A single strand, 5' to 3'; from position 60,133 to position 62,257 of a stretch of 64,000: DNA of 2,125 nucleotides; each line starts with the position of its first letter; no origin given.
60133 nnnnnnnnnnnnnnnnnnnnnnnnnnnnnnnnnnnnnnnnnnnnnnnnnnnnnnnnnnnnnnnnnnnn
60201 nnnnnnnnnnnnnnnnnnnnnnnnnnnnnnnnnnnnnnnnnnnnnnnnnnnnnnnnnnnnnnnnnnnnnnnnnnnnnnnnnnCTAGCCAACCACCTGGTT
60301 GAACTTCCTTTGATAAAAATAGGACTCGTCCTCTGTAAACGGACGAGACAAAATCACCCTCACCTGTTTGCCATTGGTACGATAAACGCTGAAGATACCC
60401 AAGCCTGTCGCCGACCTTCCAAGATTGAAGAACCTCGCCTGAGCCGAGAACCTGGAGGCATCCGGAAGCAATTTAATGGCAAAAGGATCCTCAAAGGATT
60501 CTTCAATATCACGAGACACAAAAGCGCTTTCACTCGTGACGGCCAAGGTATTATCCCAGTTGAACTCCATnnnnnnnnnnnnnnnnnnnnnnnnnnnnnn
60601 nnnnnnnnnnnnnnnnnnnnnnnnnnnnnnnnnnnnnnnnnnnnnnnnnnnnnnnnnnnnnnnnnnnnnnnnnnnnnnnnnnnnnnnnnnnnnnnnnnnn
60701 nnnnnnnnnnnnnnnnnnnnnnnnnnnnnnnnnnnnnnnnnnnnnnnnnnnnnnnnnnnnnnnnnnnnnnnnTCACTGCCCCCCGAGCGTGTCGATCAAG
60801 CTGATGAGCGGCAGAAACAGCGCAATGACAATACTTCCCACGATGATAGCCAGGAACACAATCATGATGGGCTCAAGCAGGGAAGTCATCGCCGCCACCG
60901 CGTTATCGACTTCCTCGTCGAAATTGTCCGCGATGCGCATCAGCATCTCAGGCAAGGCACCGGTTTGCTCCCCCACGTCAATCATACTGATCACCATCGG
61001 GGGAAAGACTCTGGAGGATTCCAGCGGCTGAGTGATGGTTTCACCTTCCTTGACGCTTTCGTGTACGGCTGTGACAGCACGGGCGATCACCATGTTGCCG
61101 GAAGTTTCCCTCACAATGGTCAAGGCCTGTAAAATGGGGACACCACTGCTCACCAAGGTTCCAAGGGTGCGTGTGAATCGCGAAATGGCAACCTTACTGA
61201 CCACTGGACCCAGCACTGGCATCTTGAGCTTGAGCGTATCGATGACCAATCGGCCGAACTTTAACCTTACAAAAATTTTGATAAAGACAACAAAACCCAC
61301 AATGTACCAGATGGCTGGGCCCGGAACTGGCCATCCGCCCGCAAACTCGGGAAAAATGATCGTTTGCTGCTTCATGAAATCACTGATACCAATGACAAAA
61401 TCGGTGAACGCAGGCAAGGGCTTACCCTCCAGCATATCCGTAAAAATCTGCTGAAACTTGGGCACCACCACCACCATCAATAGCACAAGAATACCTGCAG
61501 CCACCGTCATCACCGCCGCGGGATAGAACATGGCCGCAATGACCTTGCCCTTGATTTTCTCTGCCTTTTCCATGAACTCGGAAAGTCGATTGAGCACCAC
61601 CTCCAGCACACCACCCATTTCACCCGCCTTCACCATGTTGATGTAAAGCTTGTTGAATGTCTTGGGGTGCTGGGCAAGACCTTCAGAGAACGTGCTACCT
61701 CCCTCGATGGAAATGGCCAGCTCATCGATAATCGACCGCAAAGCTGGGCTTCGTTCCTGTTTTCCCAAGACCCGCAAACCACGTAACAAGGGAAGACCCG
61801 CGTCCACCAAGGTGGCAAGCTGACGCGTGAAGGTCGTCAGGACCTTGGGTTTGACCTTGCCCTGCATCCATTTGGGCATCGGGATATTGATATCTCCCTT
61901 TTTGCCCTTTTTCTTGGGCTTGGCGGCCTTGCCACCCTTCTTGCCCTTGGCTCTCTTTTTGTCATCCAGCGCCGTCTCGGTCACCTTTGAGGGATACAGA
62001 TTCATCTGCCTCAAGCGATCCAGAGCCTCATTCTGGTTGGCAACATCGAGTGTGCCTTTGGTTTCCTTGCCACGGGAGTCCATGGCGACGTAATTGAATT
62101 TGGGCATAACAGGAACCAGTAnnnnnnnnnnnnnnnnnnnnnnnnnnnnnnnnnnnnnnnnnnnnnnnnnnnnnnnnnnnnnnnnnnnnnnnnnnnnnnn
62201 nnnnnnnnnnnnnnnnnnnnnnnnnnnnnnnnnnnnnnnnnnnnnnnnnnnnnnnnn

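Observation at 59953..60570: BrnT/BrnA-like toxin-antitoxin pair wedged between gspF and the pseudopilin genes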

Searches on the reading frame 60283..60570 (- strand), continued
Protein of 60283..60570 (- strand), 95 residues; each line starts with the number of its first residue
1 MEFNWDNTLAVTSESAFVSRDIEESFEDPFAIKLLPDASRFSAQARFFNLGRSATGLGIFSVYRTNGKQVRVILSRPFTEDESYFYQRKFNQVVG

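Call 56: search_solved_structures(query=P0370, max_evalue=1, show_alignments=3)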
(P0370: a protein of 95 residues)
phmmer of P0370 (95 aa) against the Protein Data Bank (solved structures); distinct sequences matched with E-value up to 1: 3.
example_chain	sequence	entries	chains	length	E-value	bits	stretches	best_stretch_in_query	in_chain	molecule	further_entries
7vd7_A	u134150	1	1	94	5.2e-13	52.2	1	1-88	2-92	toxin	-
3u97_A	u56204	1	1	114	0.0022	21.5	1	1-85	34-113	Ribonuclease toxin BrnT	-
5e0n_X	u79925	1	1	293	0.65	13.6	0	33-70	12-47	Enoyl-CoA hydratase/isomerase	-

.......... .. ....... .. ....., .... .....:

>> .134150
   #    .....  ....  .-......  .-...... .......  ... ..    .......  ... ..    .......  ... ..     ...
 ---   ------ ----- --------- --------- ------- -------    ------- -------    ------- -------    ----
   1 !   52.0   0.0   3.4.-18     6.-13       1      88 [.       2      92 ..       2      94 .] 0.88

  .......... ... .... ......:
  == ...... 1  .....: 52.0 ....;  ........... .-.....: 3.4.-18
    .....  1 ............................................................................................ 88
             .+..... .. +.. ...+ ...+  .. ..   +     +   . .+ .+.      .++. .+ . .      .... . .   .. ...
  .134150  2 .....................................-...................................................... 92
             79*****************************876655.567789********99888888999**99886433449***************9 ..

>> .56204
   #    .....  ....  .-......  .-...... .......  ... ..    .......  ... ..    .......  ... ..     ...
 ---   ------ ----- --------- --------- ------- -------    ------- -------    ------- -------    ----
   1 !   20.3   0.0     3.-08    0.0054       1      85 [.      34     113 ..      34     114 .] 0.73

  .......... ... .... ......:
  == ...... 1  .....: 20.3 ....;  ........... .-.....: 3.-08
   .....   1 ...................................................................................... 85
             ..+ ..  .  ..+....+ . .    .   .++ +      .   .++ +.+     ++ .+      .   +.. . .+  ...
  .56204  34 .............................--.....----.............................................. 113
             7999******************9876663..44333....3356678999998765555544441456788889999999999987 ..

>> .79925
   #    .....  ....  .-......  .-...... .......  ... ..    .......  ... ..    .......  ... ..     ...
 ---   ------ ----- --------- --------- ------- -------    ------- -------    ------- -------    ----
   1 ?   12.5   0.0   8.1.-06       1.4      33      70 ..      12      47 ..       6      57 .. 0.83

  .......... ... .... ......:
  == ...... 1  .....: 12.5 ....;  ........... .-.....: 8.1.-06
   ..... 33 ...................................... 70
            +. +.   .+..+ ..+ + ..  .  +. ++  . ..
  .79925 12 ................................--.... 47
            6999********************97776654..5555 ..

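Call 58: predict_structure(alignment_id=A6)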
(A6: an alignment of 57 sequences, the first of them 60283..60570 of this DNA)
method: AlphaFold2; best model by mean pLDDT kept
length: 95 residues; sequences in the alignment: 57
mean_pLDDT: 82.6   pTM: 0.73
mean pLDDT of the five models: 82.6, 82.2, 80.3, 75.7, 71.7
residues with pLDDT >= 90: 33; 70-90: 43; 50-70: 19; < 50: 0
segments of 3 or more residues with pLDDT < 50: none
pLDDT, mean of each block of 10 residues (from residue 1): 68 67 91 76 79 92 87 90 92 84
secondary structure, 60 per line:
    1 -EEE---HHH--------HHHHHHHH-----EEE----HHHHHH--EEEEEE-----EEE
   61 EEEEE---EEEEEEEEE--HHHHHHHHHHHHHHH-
elements in order: E2-4 H19-26 E32-34 H39-44 E47-52 E58-65 E69-77 H80-94

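Call 62: fold_search(model_id=the predicted structure, library=pdb)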
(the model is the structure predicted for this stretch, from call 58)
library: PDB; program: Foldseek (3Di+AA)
matches with E <= 10: 471; with E <= 0.001: 1
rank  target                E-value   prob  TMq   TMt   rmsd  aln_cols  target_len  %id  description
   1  7vd7_A                2.2e-04  1.00  0.72  0.73   3.1        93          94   22  Toxin - Antitoxin complex from Salmonella enterica serovar Typhimurium (released 2022-09-14)
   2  3u97                  6.2e-02  0.98  0.54  0.64   3.5        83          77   13  1.1 Angstrom-resolution crystal structure of the Brucella abortus ribonuclease toxin, BrnT (released 2012-02-22)
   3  2gia_G                1.6e-01  0.87  0.40  0.27   4.1        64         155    9  Crystal structures of trypanosoma bruciei MRP1/MRP2 (released 2006-09-05)
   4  2gid_A                2.1e-01  0.84  0.37  0.25   3.5        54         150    9  Crystal structures of trypanosoma bruciei MRP1/MRP2 (released 2006-09-05)
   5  7m33_D                2.7e-01  0.09  0.18  0.04   9.8        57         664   21  The structure of Bacillus subtilis BmrCD in the inward-facing conformation bound to Hoechst-33342 and ATP (released 2022-01-05)
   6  9qzd_B                2.9e-01  0.15  0.22  0.19  11.0        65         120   11  de novo NTF2-like protein (released 2025-10-22)
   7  7wzf                  4.0e-01  0.23  0.29  0.14   9.2        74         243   18  Structural and mechanism analysis of YunM (released 2023-02-22)
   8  9qzd_A                4.2e-01  0.12  0.21  0.17  10.5        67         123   13  de novo NTF2-like protein (released 2025-10-22)
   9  4i9x_B                4.8e-01  0.12  0.27  0.16   4.7        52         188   12  Crystal structure of human cytomegalovirus glycoprotein UL141 targeting the death receptor TRAIL-R2 (released 2013-04-03)
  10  4i9x_A                5.4e-01  0.12  0.27  0.17   4.7        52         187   12  Crystal structure of human cytomegalovirus glycoprotein UL141 targeting the death receptor TRAIL-R2 (released 2013-04-03)
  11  9dix_B                5.4e-01  0.12  0.26  0.14   4.8        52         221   13  HCMV gH/UL116/UL141 3-mer complex, ectodomain (released 2024-11-20)
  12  3blz_A                5.4e-01  0.09  0.21  0.18   6.2        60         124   12  Crystal structure of a ntf2-like protein of unknown function (sbal_0622) from shewanella baltica os155 at 1.75 A resol (released 2007-12-25)
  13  3tdq_A                6.1e-01  0.09  0.23  0.25  12.7        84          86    7  Crystal structure of a fimbrial biogenesis protein PilY2 (PilY2_PA4555) from Pseudomonas aeruginosa PAO1 at 2.10 A res (released 2011-08-31)
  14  4gop_B                6.5e-01  0.12  0.24  0.20   9.9        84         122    6  Structure and Conformational Change of a Replication Protein A Heterotrimer Bound to ssDNA (released 2012-11-28)
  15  4jm0_B                6.5e-01  0.11  0.27  0.17   4.7        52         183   12  Structure of Human Cytomegalovirus Immune Modulator UL141 (released 2014-02-26)
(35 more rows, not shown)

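Call 71: search_protein_families(library=padloc, proteins=[window:60283-60570:-], max_evalue=1)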
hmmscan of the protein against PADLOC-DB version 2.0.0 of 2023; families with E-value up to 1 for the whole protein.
window:60283-60570:- (95 aa): 0 families

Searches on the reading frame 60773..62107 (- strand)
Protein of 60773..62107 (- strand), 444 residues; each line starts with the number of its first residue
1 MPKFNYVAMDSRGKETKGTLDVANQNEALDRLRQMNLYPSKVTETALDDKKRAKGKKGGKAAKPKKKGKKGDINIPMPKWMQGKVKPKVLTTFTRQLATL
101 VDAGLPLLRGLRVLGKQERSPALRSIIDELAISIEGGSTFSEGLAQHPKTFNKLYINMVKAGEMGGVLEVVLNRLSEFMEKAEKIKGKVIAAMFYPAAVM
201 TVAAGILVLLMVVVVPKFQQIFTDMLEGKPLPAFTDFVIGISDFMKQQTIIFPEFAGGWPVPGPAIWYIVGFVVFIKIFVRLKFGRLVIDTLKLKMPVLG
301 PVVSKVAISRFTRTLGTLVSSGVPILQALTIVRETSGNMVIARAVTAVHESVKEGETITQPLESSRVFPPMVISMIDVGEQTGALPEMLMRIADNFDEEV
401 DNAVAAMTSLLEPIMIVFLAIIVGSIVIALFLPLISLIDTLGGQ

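Call 3: search_protein_families(library=pfam, proteins=[window:60773-62107:-], max_evalue=1)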
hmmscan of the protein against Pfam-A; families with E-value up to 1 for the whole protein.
window:60773-62107:- (444 aa): 2 families
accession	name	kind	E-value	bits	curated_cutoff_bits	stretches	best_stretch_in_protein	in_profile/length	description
PF00482.28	T2SSF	-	2.3e-66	221.9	25.2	2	311-433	1-125/125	Type II secretion system (T2SS), protein F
PF16943.10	T4SS_CagC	-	0.085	13.5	27.9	1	133-218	30-116/119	Cag pathogenicity island, type IV secretory system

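Call 4: search_protein_families(library=ncbifam, proteins=[window:60773-62107:-], max_evalue=1)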
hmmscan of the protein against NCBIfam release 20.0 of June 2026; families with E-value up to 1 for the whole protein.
window:60773-62107:- (444 aa): 6 families
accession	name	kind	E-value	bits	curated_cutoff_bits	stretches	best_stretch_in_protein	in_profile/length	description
TIGR02120.1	GspF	equivalog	7.1e-117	391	424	1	4-438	1-398/401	type II secretion system inner membrane protein GspF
NF052606.1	T4PiliAsmPilCMyx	equivalog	1.5e-112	376.5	700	2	62-439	58-416/419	type IV pilus assembly protein PilC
NF052607.1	T4PiliAsmPilCThrm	equivalog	3e-109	365.8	700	1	1-441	1-404/406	type IV pilus assembly protein PilC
NF047826.1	T3SSXpsF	equivalog_domain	4.3e-76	256.3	650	1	1-442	1-405/405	type II secretion system protein XpsF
NF007861.0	PRK10573.1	equivalog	1.5e-71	241.6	401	1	85-443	56-400/401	protein transport protein HofC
NF041012.2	T4P_ComGB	equivalog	2.8e-35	122.2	240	1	92-438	5-331/332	competence type IV pilus assembly protein ComGB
